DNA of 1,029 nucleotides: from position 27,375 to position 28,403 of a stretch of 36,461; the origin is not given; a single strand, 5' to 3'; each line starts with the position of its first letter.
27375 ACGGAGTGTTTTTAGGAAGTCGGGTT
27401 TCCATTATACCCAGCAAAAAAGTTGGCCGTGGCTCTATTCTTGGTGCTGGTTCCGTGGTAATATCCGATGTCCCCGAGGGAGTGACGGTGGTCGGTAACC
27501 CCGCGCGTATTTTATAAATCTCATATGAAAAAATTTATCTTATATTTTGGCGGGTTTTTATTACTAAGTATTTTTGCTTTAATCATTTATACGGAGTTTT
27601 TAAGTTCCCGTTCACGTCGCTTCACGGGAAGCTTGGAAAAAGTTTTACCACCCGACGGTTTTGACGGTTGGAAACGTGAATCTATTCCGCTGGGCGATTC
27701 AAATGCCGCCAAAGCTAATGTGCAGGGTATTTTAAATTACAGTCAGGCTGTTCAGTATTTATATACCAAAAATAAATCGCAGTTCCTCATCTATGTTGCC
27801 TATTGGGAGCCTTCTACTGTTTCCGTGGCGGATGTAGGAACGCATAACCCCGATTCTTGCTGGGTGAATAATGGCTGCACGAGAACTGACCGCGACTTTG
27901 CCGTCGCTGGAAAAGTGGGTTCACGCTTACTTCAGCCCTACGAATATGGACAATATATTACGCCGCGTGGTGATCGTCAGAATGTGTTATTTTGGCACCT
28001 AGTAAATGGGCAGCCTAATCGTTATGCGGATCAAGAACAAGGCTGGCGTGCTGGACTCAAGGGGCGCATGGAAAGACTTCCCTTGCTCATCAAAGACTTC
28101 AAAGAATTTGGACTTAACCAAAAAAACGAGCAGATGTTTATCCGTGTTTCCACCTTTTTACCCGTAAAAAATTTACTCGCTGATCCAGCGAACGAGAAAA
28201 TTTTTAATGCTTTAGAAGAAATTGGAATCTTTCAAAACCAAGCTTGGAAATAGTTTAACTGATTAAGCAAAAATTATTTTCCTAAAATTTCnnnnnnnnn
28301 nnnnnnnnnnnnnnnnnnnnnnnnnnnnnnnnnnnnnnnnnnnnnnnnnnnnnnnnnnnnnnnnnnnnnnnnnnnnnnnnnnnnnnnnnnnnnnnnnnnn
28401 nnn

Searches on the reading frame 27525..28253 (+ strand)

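Call 3: search_protein_families(library=pfam, proteins=[window:27525-28253:+], max_evalue=0.01)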
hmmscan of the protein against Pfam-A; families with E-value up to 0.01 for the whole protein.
window:27525-28253:+ (242 aa): 0 families

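Call 4: search_protein_families(library=ncbifam, proteins=[window:27525-28253:+], max_evalue=0.01)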
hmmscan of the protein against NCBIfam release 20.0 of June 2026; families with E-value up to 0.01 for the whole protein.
window:27525-28253:+ (242 aa): 1 family
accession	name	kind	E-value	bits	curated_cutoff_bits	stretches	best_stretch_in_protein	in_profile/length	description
NF045609.1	EpsI_type_B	exception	0.0021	17.5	220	1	30-163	29-156/221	exosortase-associated protein EpsI, B-type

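Call 46: search_protein_families(library=pfam, proteins=[window:27525-28253:+], max_evalue=0.05)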
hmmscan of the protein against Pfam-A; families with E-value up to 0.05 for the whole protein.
window:27525-28253:+ (242 aa): 0 families
